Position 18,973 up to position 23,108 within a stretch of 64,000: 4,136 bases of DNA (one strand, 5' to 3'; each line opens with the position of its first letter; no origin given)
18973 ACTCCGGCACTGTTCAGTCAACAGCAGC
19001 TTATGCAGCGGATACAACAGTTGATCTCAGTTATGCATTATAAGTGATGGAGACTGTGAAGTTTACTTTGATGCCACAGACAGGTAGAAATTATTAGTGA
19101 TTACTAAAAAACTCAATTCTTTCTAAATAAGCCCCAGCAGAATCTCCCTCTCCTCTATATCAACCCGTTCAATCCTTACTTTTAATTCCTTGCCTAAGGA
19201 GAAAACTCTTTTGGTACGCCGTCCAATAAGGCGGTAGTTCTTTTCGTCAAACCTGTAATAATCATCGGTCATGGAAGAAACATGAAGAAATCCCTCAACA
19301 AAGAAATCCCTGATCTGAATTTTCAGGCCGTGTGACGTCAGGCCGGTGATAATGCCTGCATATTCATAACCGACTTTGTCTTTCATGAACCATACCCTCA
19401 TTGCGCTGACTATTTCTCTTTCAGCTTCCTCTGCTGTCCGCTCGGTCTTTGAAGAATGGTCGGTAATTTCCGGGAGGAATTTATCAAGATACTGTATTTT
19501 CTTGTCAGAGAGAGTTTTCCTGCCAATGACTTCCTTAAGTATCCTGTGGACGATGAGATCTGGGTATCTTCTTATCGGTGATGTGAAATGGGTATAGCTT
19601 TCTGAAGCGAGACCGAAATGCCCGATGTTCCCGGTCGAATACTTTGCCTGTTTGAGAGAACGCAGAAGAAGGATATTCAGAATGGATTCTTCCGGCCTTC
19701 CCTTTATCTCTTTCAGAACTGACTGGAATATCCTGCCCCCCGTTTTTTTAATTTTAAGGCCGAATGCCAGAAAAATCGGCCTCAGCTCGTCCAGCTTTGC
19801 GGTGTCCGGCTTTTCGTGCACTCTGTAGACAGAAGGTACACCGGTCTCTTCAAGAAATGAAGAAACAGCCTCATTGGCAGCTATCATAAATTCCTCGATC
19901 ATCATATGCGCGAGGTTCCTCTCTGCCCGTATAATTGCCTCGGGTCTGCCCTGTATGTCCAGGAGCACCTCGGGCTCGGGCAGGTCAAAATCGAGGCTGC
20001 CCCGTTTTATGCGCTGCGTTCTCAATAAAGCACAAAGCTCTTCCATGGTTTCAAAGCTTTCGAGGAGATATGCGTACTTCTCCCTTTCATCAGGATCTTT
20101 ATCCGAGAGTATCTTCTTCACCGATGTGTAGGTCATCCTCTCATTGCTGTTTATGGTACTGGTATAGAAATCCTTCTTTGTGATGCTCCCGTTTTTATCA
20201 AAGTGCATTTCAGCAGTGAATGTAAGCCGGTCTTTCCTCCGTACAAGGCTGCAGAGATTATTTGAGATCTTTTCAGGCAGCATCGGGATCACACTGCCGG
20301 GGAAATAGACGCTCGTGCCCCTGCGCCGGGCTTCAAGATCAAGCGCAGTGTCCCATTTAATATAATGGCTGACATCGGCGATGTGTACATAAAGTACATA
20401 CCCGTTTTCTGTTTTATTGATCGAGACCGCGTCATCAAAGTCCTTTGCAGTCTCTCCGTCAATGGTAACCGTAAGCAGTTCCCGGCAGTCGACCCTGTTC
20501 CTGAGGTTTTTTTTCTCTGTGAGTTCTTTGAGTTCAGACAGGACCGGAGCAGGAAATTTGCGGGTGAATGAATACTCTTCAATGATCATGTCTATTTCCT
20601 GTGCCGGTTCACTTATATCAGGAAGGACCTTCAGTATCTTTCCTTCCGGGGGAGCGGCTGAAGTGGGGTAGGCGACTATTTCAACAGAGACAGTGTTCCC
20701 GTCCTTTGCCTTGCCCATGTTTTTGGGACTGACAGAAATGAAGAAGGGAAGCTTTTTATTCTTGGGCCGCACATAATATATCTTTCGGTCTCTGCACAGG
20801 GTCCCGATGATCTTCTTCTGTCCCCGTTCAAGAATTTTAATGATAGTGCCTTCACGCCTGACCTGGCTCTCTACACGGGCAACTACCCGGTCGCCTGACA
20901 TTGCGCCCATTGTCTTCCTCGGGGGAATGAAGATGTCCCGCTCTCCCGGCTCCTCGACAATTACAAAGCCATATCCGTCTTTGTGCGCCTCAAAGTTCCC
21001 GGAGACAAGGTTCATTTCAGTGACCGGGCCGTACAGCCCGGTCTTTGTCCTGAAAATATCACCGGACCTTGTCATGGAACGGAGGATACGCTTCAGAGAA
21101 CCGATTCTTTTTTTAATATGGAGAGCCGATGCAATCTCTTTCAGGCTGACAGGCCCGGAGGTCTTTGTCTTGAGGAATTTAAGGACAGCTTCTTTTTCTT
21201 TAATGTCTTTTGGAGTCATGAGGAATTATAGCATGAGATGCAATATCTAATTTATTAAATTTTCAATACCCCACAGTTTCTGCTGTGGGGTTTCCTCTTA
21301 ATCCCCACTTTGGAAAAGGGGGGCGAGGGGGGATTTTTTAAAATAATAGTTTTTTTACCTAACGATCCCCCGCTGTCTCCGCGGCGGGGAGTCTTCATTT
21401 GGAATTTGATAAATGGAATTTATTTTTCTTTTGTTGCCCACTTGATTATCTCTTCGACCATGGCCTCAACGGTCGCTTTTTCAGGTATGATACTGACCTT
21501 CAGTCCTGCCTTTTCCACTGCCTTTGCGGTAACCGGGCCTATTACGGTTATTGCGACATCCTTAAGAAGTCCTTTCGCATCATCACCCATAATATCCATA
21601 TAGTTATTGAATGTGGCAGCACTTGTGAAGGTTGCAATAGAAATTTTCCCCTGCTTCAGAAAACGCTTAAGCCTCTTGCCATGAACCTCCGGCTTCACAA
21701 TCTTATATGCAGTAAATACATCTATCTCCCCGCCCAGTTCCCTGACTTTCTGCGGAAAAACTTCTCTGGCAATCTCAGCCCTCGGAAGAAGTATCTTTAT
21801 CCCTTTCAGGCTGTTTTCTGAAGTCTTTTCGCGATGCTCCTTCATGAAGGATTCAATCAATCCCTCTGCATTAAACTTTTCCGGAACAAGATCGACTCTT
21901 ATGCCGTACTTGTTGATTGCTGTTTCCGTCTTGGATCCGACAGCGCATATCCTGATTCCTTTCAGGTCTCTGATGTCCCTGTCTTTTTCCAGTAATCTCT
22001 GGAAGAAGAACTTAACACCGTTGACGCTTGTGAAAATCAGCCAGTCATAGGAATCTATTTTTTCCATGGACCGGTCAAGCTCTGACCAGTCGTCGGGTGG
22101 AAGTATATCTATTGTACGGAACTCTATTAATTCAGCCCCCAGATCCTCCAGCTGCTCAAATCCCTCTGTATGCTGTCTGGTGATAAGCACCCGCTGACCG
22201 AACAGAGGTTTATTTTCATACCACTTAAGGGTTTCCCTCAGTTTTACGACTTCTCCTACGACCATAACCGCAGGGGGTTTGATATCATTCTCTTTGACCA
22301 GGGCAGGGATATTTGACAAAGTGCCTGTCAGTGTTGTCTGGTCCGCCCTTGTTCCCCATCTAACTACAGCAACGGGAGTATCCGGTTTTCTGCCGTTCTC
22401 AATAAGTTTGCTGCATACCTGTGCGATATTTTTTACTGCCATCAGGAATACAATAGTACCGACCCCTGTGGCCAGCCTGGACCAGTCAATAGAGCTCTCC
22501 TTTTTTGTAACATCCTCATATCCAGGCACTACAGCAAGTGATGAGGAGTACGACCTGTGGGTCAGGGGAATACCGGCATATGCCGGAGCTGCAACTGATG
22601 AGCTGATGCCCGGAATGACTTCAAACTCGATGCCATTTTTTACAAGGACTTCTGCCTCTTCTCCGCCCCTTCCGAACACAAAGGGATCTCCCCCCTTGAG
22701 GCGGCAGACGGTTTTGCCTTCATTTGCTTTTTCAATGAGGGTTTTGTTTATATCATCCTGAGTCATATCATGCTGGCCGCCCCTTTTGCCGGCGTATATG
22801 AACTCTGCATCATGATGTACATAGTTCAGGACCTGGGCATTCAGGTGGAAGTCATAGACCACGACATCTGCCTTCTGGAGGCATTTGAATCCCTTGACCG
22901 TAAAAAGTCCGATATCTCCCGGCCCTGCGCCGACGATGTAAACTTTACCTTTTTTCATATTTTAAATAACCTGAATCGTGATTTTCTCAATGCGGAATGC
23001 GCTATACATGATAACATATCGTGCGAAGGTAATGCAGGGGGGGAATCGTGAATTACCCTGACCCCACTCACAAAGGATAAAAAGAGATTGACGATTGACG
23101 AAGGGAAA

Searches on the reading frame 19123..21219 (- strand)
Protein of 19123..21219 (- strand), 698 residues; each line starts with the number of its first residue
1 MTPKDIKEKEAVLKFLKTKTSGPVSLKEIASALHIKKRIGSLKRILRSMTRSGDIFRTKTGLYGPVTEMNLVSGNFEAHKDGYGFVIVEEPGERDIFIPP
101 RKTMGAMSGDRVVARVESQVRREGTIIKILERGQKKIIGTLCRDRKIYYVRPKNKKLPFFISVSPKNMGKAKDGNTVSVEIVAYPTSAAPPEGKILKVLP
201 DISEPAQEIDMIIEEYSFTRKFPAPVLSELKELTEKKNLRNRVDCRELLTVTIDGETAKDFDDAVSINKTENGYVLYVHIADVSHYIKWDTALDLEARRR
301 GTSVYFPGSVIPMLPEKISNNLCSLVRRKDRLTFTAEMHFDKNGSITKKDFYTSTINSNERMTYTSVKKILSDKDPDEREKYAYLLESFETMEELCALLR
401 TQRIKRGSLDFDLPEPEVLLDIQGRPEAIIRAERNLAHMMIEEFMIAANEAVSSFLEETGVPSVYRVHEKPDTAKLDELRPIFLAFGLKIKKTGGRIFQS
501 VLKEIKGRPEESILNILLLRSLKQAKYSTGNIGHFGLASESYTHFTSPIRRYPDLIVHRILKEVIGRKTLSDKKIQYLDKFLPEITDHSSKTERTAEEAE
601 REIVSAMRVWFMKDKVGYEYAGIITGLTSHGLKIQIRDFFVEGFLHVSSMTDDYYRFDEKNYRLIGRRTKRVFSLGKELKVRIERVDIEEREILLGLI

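Call 11: search_protein_families(library=pfam, proteins=[window:19123-21219:-], max_evalue=0.01)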
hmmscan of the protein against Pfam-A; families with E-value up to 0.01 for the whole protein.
window:19123-21219:- (698 aa): 6 families
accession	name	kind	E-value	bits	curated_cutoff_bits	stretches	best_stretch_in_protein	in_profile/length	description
PF00773.25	RNB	-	1.4e-113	379.9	29.3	1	242-565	1-324/326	RNB domain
PF17876.7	CSD2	-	1.1e-24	86.7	26.2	2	149-223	1-74/74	Cold shock domain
PF08206.17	OB_RNB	-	6.4e-21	74.3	24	1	74-129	1-58/58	Ribonuclease B OB domain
PF00575.29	S1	-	9e-09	36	22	1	613-695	1-71/74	S1 RNA binding domain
PF17849.7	OB_Dis3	-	0.00099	19.6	22.8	1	149-216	3-76/77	Dis3-like cold-shock domain 2 (CSD2)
PF25049.1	OB_HELZ2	-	0.001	19.3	29.3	0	80-133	30-88/90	3'-5' exoribonuclease HELZ2, OB-fold domain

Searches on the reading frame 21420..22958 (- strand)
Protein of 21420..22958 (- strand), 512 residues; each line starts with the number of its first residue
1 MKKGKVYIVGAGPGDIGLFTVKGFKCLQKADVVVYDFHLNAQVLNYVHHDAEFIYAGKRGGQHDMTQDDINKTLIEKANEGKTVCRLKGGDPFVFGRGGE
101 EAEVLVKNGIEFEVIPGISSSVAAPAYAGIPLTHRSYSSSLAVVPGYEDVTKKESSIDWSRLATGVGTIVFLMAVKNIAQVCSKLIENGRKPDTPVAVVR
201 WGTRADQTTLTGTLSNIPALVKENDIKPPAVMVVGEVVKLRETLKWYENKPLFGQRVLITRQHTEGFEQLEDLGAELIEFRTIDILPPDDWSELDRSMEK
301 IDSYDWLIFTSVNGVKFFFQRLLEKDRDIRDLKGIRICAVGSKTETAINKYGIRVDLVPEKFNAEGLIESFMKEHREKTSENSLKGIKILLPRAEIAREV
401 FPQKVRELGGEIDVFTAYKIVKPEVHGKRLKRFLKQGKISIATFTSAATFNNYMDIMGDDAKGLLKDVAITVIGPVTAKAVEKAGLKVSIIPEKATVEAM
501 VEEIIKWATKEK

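Call 14: search_protein_families(library=pfam, proteins=[window:21420-22958:-], max_evalue=0.01)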
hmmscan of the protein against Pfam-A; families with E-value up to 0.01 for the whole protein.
window:21420-22958:- (512 aa): 2 families
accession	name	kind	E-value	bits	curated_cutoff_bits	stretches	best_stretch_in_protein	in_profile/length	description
PF02602.20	HEM4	-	1.1e-61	208.4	27.5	1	268-502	5-231/231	Uroporphyrinogen-III synthase HemD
PF00590.25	TP_methylase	-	4.2e-53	180.9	27.8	1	5-217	1-211/212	Tetrapyrrole (Corrin/Porphyrin) Methylases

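Call 16: find_encoding_contigs(protein=window:21420-22958:-, flank=10000, max_places=10)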
Protein window:21420-22958:- (512 aa): 1 contig read that carries it; 1 place shown.
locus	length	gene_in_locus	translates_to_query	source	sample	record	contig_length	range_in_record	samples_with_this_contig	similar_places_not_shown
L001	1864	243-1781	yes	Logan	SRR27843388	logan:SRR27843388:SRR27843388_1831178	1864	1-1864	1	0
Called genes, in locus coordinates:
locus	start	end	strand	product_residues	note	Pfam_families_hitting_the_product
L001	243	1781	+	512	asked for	PF00590:TP_methylase, PF02602:HEM4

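Call 25: find_related_loci(query=window:21420-22958:-, collection=genome_contigs, flank=6000)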
Query window:21420-22958:- (512 aa) in genome_contigs; peptide patterns used: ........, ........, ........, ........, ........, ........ (x = any residue, [..] = any of these).
61 stretches matched a pattern; 35 encode a relative of the query (tblastn E <= 1e-3); 35 distinct loci.
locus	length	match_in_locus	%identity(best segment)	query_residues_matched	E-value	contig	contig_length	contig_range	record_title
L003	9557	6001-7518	82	3-507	0e+0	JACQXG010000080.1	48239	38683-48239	MAG: Nitrospirae bacterium isolate NC_groundwater_1509_Pr4_B-0.1um_43_7 SR1-18-B1_scaffold_422710, whole genome shotgun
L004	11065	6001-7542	81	3-509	0e+0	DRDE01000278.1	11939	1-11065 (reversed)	MAG TPA_asm: Nitrospirae bacterium isolate HyVt-268 HyVt-268_k295_659304, whole genome shotgun sequence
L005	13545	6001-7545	82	3-510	0e+0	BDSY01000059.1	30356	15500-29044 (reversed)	Bacterium BMS3Abin06 DNA, contig: NODE_43, whole genome shotgun sequence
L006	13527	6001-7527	81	3-510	0e+0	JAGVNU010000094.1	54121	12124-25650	MAG: Thermodesulfovibrionia bacterium isolate DeMMO3_26 c_000000029379, whole genome shotgun sequence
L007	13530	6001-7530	81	3-511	0e+0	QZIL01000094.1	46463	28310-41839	MAG: Nitrospiraceae bacterium isolate SURF_66 Ga0104751_1001094, whole genome shotgun sequence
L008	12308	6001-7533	81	3-512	0e+0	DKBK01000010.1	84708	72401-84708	MAG TPA_asm: Nitrospiraceae bacterium UBA6902 UBA6902_contig_3599, whole genome shotgun sequence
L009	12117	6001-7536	81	1-512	0e+0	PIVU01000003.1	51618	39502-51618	MAG: Nitrospirae bacterium isolate Glo_13 GloG15_CONTIG579, whole genome shotgun sequence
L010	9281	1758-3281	81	3-509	0e+0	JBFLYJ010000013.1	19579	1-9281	MAG: Nitrospirota bacterium isolate MAG082 MAG082_13, whole genome shotgun sequence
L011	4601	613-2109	81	4-505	0e+0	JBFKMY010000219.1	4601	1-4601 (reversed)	MAG: Thermodesulfovibrionia bacterium isolate Mix_sand22.2022.08.D.6 k141_1240904_length_4601_cov_9.0000, whole genome s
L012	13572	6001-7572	77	1-512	0e+0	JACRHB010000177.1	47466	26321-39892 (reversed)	MAG: Nitrospirae bacterium isolate NC_groundwater_1766_Pr3_B-0.1um_47_18 SR-2_scaffold_141_2962437, whole genome shotgun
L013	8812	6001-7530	80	3-512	0e+0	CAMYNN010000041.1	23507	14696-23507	MAG: Thermodesulfovibrionia bacterium isolate FO_M_Nitrospinota_07.1 genome assembly, contig: scaffold_1432, whole genom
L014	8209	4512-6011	76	1-512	0e+0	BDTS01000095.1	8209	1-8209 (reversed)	Bacterium BMS3Bbin09 DNA, contig: NODE_72, whole genome shotgun sequence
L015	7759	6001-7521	76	1-511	0e+0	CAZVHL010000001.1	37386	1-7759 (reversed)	MAG TPA_asm: uncultured Nitrospiraceae bacterium isolate binchicken_co132_92 genome assembly, contig: NODE_260_length_37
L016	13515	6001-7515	78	4-512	0e+0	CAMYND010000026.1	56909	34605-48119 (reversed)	MAG: Thermodesulfovibrionia bacterium isolate FCS_M_Nitrospinota_09 genome assembly, contig: scaffold_1112, whole genome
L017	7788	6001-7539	74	3-507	0e+0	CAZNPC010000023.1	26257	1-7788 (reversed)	MAG TPA_asm: uncultured Nitrospirales bacterium isolate SRP128015_co2_11 genome assembly, contig: NODE_757_length_26257_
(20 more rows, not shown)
